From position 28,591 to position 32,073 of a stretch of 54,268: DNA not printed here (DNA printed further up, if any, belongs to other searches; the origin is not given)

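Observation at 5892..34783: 29-kb, two-operon island of four giant T9SS-tailed surface proteins plus a barrel/OmpA anchor pair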

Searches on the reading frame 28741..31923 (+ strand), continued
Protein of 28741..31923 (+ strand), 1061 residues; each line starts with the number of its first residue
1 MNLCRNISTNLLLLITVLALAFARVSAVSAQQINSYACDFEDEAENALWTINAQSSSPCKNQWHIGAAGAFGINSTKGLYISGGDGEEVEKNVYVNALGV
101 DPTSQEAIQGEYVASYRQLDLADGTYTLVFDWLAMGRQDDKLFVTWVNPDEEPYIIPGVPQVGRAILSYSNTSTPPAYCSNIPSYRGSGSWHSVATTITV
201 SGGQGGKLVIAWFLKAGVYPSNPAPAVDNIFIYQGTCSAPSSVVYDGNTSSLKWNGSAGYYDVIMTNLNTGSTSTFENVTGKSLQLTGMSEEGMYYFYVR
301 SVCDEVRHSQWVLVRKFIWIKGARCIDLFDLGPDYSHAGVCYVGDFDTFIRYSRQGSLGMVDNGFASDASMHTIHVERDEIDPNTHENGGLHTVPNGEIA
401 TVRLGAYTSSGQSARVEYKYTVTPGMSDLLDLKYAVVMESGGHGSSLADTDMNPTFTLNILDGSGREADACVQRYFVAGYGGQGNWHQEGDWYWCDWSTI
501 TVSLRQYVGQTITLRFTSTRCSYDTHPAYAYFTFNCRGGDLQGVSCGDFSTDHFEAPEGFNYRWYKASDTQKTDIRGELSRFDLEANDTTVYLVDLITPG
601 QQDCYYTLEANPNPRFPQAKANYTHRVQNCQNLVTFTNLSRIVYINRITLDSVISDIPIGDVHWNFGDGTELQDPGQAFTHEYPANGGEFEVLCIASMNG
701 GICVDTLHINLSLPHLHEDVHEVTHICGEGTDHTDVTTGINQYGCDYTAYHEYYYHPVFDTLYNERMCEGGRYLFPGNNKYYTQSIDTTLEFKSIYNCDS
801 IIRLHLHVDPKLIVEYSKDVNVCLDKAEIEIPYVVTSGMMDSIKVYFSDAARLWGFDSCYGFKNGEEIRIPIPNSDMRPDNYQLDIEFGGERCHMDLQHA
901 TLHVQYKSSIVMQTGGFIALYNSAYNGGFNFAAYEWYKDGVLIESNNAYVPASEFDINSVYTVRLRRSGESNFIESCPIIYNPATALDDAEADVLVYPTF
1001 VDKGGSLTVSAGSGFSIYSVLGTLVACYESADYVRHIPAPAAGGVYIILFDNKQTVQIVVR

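Call 100: search_protein_families(library=pfam, proteins=[L008:9053-9625:+, L017:9024-9581:+, L028:8894-9451:+, L034:9604-10143:+, L043:9125-9676:+, L049:9108-9656:+, L062:9109-9654:+], max_evalue=1)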
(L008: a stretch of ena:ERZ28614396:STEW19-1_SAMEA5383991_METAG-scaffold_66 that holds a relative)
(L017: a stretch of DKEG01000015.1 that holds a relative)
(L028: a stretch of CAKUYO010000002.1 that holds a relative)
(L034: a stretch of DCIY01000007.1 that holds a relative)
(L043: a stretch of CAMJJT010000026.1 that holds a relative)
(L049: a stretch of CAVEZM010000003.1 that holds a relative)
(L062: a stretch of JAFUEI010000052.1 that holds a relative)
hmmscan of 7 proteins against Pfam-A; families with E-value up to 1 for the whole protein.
L008:9053-9625:+ (191 aa): 1 family
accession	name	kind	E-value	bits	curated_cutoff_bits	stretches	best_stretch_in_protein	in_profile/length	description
PF13620.12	CarboxypepD_reg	-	2.9e-08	34.4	32.3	2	106-165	5-62/82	Carboxypeptidase regulatory-like domain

L017:9024-9581:+ (186 aa): 0 families

L028:8894-9451:+ (186 aa): 2 families
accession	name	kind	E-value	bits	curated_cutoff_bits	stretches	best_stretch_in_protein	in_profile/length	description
PF13620.12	CarboxypepD_reg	-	0.047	14.5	32.3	1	13-87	6-78/82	Carboxypeptidase regulatory-like domain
PF20608.4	Phage_tube_C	-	0.69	10.7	24.1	0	147-165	59-77/82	Phage tail tube protein C-terminal domain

L034:9604-10143:+ (180 aa): 2 families
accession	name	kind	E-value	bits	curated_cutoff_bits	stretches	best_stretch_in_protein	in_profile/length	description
PF13620.12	CarboxypepD_reg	-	8.2e-09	36.1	32.3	2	13-86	6-79/82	Carboxypeptidase regulatory-like domain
PF18591.6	IMP2_C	-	0.094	13.2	26.8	1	26-45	29-48/63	Immune Mapped Protein 2 (IMP2) C-terminal domain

L043:9125-9676:+ (184 aa): 1 family
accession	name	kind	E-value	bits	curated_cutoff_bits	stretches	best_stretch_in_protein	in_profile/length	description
PF13620.12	CarboxypepD_reg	-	2.2e-07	31.5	32.3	1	16-91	6-79/82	Carboxypeptidase regulatory-like domain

L049:9108-9656:+ (183 aa): 2 families
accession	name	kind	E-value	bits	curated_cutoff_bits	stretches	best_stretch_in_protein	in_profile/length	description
PF13620.12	CarboxypepD_reg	-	2.5e-10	41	32.3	2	18-90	8-81/82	Carboxypeptidase regulatory-like domain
PF21254.3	AGA-YXIM_GBD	-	0.012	16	27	1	100-173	37-110/138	Beta-agarase/YXIM esterase-like, galactose-binding domain-like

L062:9109-9654:+ (182 aa): 3 families
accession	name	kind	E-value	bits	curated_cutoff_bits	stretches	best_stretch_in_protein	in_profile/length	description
PF13620.12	CarboxypepD_reg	-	6.4e-07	30.1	32.3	1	21-76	10-69/82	Carboxypeptidase regulatory-like domain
PF13715.12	CarbopepD_reg_2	-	0.003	18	32.2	1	17-73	6-60/88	CarboxypepD_reg-like domain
PF14809.11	TGT_C1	-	0.24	12.2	25.3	1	138-173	34-69/70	C1 domain of tRNA-guanine transglycosylase dimerisation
